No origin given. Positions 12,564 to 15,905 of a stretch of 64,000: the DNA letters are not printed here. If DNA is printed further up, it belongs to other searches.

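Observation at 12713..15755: Rhs protein carries a ~1000-aa non-canonical N-terminal module instead of PAAR or another known trafficking domain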

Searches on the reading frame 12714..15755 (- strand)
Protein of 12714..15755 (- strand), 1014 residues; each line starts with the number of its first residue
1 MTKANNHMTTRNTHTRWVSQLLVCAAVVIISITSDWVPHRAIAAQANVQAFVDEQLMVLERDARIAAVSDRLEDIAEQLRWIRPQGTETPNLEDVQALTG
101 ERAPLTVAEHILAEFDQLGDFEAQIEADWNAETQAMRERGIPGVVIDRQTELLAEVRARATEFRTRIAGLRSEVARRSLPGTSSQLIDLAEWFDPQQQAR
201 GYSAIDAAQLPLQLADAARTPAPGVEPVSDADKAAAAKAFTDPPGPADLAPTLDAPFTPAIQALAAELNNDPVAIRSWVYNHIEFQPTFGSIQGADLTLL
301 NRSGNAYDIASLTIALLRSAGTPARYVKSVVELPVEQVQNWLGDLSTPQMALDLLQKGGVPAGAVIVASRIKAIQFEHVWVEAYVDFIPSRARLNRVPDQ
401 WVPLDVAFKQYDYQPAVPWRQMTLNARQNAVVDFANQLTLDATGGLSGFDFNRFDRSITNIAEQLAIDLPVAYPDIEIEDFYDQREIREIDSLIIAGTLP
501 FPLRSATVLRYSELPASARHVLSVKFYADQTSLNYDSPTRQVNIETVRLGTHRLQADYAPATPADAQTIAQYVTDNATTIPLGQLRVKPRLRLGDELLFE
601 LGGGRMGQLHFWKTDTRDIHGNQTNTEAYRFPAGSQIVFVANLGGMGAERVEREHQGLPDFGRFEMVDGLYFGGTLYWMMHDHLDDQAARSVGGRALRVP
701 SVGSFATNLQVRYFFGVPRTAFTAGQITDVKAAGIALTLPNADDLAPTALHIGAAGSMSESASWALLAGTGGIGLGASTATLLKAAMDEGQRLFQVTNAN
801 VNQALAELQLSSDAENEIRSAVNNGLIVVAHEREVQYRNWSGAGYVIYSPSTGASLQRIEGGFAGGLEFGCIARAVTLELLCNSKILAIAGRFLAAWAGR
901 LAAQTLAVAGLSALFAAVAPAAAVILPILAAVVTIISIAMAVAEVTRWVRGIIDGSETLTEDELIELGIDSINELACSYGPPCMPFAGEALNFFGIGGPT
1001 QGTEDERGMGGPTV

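Call 8: find_homologous_proteins(query=window:12714-15755:-, max_evalue=0.001)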
Query window:12714-15755:- (1014 aa): 91 proteins with E <= 0.001 among 8000 candidates.
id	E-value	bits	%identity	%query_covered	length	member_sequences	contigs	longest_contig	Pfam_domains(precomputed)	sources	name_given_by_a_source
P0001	0.0e+0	1182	55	98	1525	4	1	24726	PF05593.20,PF25023.2,PF20148.5,PF01841.26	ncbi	ncbi:MAG: DUF6531 domain-containing protein, partial [Lysobacterales bacterium]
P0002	6.7e-296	1003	55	82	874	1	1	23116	PF01841.26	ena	-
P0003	8.7e-287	972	48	96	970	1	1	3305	PF01841.26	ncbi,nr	ncbi:MAG: transglutaminase-like domain-containing protein, partial [Xanthomonadales bacterium]|nr:tr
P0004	3.8e-227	775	48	77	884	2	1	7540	PF01841.26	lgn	-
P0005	3.8e-184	633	53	54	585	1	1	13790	PF01841.26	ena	-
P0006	2.8e-99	352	32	70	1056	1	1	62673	PF01841.26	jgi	jgi:hypothetical protein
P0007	1.7e-97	346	31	79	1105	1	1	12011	PF18648.9,PF01841.26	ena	-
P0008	6.2e-97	344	35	62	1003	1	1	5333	PF01841.26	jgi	jgi:hypothetical protein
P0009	7.5e-96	340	32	74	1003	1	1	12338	PF01841.26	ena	-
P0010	8.3e-95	337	29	86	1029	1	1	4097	PF01841.26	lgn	-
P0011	9.0e-95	337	32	70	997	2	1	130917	PF01841.26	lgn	-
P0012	5.8e-93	331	31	76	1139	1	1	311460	PF19829.5,PF01841.26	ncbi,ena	-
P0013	1.2e-92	330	29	87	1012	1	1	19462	PF01841.26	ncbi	ncbi:MAG: transglutaminase domain-containing protein [Bermanella sp.]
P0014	1.7e-92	329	34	62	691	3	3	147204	PF01841.26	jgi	jgi:hypothetical protein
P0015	6.0e-91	324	29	85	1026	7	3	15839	PF01841.26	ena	-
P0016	2.4e-90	322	30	83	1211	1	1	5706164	PF19829.5,PF01841.26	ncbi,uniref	ncbi:hypothetical protein GmRootA79_04020 [Acidovorax sp. A79]|uniref:transglutaminase-like domain-c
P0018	7.7e-87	311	31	83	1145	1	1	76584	PF14040.12,PF01841.26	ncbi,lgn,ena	-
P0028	8.8e-82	294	32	61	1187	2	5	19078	PF15523.11,PF01841.26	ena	-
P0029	1.5e-81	293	30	74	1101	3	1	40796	PF14040.12,PF01841.26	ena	-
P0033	5.8e-80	288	31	77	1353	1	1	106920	PF03160.21,PF01841.26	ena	-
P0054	4.6e-70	255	31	63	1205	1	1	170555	PF01841.26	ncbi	ncbi:MAG: transglutaminase domain-containing protein [Nitrospirota bacterium]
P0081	7.1e-46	175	28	65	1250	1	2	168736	PF01841.26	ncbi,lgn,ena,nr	ncbi:hypothetical protein TFLX_02136 [Thermoflexales bacterium]|nr:hypothetical protein TFLX_02136 [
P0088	1.3e-33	134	31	38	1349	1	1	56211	PF01841.26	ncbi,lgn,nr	ncbi:MAG: transglutaminase domain-containing protein [Planctomycetes bacterium]|nr:transglutaminase 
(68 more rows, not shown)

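Call 12: find_encoding_contigs(protein=P0016, flank=10000, max_places=2)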
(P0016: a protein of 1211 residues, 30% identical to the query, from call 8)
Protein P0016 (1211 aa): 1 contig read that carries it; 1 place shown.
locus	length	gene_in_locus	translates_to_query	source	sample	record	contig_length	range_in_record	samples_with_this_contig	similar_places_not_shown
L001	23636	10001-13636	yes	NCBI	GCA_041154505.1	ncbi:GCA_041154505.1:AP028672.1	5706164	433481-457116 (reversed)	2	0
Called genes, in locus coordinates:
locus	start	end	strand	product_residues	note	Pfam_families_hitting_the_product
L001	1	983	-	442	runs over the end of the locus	-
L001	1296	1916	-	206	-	PF00589:Phage_integrase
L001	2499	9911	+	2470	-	PF13620:CarboxypepD_reg, PF13715:CarbopepD_reg_2 (weak), PF13620:CarboxypepD_reg, PF13715:CarbopepD_reg_2 (weak), PF13620:CarboxypepD_reg, PF13715:CarbopepD_reg_2, PF13620:CarboxypepD_reg, PF13517:FG-GAP_3, +4 more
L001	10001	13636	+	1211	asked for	PF01841:Transglut_core, PF19829:DUF6310 (weak)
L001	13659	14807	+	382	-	PF19378:DUF5953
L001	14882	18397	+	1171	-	PF01841:Transglut_core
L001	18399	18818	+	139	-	-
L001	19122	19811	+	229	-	-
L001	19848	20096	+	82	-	-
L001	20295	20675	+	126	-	-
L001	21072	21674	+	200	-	PF18203:IPTL-CTERM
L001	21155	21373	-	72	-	-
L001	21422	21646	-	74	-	-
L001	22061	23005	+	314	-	PF13011:LZ_Tnp_IS481, PF13384:HTH_23, PF13518:HTH_28 (weak), PF13551:HTH_29, PF00665:rve, PF13683:rve_3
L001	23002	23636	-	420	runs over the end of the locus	PF14300:DMP19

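Call 13: find_encoding_contigs(protein=P0012, flank=10000, max_places=2)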
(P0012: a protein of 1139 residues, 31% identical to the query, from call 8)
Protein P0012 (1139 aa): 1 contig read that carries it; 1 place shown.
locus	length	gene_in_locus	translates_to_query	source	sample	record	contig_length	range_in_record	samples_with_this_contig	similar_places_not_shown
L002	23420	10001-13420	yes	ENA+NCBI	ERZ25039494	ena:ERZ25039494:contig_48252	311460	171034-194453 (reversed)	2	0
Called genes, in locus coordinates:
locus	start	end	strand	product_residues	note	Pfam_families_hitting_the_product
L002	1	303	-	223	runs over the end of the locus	PF00072:Response_reg, PF08281:Sigma70_r4_2 (faint), PF00196:GerE, PF13384:HTH_23 (faint)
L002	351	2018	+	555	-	PF00512:HisKA, PF02518:HATPase_c, PF00072:Response_reg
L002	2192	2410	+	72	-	-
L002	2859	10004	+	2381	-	PF13243:SQHop_cyclase_C (faint), PF13620:CarboxypepD_reg, PF13715:CarbopepD_reg_2, PF13620:CarboxypepD_reg, PF13715:CarbopepD_reg_2, PF13620:CarboxypepD_reg, PF13715:CarbopepD_reg_2, PF24684:Vgb_lyase, +1 more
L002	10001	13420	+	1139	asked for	PF01841:Transglut_core, PF19829:DUF6310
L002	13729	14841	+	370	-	PF19378:DUF5953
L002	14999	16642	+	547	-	PF01494:FAD_binding_3, PF21274:Rng_hyd_C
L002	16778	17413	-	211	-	PF00230:MIP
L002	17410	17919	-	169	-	PF01451:LMWPc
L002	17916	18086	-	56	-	-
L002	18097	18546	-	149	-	-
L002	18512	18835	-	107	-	PF12840:HTH_20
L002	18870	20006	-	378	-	PF07690:MFS_1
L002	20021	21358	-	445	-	PF02878:PGM_PMM_I, PF02879:PGM_PMM_II, PF02880:PGM_PMM_III, PF00408:PGM_PMM_IV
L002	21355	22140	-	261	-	PF00809:Pterin_bind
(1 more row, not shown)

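Call 14: find_encoding_contigs(protein=P0001, flank=10000, max_places=2)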
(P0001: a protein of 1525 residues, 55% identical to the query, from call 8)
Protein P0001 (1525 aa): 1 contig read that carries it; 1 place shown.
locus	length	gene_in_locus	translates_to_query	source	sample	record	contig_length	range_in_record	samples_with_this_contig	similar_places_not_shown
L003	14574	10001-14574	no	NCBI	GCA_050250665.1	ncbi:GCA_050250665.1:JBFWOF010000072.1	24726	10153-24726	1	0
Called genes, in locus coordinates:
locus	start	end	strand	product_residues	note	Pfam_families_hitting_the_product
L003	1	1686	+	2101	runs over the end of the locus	PF17957:Big_7, PF17803:Cadherin_4, PF17892:Cadherin_5, PF17963:Big_9, PF17803:Cadherin_4, PF17892:Cadherin_5, PF17963:Big_9, PF17803:Cadherin_4, +41 more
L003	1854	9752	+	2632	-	PF13620:CarboxypepD_reg, PF13715:CarbopepD_reg_2 (weak), PF13620:CarboxypepD_reg, PF13715:CarbopepD_reg_2, PF13620:CarboxypepD_reg, PF13715:CarbopepD_reg_2, PF13620:CarboxypepD_reg (weak), PF07705:CARDB (weak), +3 more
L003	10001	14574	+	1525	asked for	PF01841:Transglut_core, PF20148:DUF6531, PF25023:TEN_YD-shell (weak), PF05593:RHS_repeat (weak), PF25023:TEN_YD-shell, PF05593:RHS_repeat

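Call 23: search_solved_structures(query=A1, max_evalue=1, show_alignments=3)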
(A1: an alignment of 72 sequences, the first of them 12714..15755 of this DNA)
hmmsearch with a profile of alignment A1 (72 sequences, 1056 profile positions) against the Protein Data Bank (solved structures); distinct sequences matched with E-value up to 1: 26.
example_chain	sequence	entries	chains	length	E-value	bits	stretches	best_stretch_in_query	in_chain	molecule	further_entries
3isr_A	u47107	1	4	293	2.3e-06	29.2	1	278-334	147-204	Transglutaminase-like enzymes, putative cysteine protease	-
9o19_X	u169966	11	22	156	0.0036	18.7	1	24-130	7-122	ATP synthase subunit b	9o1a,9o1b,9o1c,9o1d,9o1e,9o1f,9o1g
5g6u_A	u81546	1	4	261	0.026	15.8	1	82-187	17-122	LANGERIN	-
8ftm_A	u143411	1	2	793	0.049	14.9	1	56-156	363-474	5'-3' RNA helicase-like protein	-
7jg5_b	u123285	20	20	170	0.053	14.8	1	29-123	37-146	ATP synthase subunit b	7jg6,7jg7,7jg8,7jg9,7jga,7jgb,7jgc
7wz8_C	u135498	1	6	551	0.056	14.7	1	81-187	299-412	SNAP-tag,C-type lectin domain family 4 member K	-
7njk_b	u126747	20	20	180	0.062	14.6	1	29-123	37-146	ATP synthase subunit b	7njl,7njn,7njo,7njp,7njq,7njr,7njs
6egc_A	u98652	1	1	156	0.12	13.6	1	66-195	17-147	SC_2L4HC2_23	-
6oqr_X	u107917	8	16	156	0.14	13.4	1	25-137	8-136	ATP synthase subunit b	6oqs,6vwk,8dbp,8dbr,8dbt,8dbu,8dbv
3pjs_K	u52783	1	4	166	0.19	13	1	22-89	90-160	Voltage-gated potassium channel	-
8fth_A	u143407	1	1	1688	0.25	12.5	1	56-155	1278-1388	5'-3' RNA helicase-like protein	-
8dbw_X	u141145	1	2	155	0.34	12.1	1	25-137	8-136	ATP synthase subunit b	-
6oqt_X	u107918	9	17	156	0.35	12.1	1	25-137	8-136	ATP synthase subunit b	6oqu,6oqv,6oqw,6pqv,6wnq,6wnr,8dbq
2dnx_A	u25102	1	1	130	0.36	12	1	145-225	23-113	Syntaxin-12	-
5t4o_I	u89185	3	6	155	0.46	11.7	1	27-137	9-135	ATP synthase subunit b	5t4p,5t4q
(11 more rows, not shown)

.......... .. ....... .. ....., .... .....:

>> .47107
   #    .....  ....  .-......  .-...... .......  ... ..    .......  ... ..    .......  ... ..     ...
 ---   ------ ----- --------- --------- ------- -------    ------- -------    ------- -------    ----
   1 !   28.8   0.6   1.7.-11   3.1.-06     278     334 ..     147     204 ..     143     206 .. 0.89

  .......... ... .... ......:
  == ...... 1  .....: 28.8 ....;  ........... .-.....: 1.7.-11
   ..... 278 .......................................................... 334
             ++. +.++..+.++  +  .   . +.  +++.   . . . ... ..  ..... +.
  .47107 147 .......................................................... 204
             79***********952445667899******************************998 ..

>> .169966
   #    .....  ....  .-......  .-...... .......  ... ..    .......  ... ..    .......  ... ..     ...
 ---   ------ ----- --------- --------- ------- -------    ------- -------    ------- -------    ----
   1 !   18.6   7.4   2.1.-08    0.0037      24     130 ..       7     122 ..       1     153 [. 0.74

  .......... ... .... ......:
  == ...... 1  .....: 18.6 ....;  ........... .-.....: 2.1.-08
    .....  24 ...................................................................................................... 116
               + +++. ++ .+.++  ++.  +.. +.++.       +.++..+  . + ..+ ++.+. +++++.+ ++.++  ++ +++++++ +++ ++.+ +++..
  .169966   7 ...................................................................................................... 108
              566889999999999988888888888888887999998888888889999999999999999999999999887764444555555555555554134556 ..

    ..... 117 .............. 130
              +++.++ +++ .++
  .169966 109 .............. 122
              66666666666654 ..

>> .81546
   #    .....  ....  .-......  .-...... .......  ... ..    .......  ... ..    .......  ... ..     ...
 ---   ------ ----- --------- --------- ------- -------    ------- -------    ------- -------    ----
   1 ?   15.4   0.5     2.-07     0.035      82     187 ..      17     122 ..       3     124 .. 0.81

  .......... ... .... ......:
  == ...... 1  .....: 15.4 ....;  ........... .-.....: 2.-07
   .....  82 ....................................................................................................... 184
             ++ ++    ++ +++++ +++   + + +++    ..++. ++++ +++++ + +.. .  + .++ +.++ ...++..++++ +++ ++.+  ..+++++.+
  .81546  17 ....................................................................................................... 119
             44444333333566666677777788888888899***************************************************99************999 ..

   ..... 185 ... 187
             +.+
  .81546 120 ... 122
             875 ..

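Call 25: find_encoding_contigs(protein=P0054, flank=10000, max_places=1)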
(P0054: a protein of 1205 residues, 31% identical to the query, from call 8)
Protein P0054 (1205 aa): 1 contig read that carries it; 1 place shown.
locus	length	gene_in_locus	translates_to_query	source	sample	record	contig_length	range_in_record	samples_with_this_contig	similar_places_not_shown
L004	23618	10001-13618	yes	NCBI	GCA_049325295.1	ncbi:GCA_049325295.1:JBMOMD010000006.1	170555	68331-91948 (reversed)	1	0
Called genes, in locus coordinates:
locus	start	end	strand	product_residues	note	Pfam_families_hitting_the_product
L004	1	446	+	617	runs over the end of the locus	PF08439:Peptidase_M3_N, PF01432:Peptidase_M3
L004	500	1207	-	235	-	-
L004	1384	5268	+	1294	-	PF25390:WD40_RLD, PF00415:RCC1, PF13540:RCC1_2, PF00415:RCC1, PF00415:RCC1, PF13540:RCC1_2, PF00415:RCC1, PF25390:WD40_RLD, +15 more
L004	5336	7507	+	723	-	PF04055:Radical_SAM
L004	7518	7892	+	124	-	-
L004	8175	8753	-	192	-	PF02545:Maf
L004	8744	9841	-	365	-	PF01207:Dus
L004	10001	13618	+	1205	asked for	PF01841:Transglut_core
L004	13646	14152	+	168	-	-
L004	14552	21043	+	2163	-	PF13243:SQHop_cyclase_C (faint), PF07705:CARDB, PF18911:PKD_4 (faint), PF07705:CARDB, PF01839:FG-GAP (faint), PF13517:FG-GAP_3 (weak), PF07705:CARDB, PF22352:K319L-like_PKD (weak)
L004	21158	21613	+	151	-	PF05099:TerB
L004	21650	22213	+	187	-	PF03692:CxxCxxCC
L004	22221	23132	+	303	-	PF09924:LPG_synthase_C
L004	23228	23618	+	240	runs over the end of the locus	-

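Call 26: find_encoding_contigs(protein=P0081, flank=10000, max_places=1)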
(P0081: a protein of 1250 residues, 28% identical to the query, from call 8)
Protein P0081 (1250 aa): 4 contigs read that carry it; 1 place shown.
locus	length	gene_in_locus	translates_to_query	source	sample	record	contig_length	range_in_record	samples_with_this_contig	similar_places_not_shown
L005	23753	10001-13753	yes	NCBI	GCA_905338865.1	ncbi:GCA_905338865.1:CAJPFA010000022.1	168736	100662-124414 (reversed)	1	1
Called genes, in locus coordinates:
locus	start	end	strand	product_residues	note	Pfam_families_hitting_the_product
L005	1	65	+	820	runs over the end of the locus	PF02861:Clp_N, PF23569:NBD_SMAX1, PF00004:AAA, PF17871:AAA_lid_9, PF00158:Sigma54_activat (weak), PF07724:AAA_2, PF07728:AAA_5, PF10431:ClpB_D2-small, +5 more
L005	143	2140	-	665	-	-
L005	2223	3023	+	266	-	PF00106:adh_short, PF08659:KR, PF13561:adh_short_C2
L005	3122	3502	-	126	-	PF00436:SSB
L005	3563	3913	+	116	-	PF01155:HypA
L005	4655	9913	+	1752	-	PF00754:F5_F8_type_C, PF22633:F5_F8_type_C_2, PF00754:F5_F8_type_C, PF22633:F5_F8_type_C_2, PF00754:F5_F8_type_C, PF22633:F5_F8_type_C_2, PF00801:PKD, PF18911:PKD_4, +13 more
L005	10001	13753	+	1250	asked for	PF01841:Transglut_core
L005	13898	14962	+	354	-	-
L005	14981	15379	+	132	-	-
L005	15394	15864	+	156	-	-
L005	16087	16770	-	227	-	PF01325:Fe_dep_repress, PF12802:MarR_2 (faint), PF13545:HTH_Crp_2 (weak), PF02742:Fe_dep_repr_C, PF04023:FeoA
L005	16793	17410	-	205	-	-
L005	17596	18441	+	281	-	PF03239:FTR1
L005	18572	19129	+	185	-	PF00881:Nitroreductase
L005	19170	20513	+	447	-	PF07690:MFS_1, PF03209:PUCC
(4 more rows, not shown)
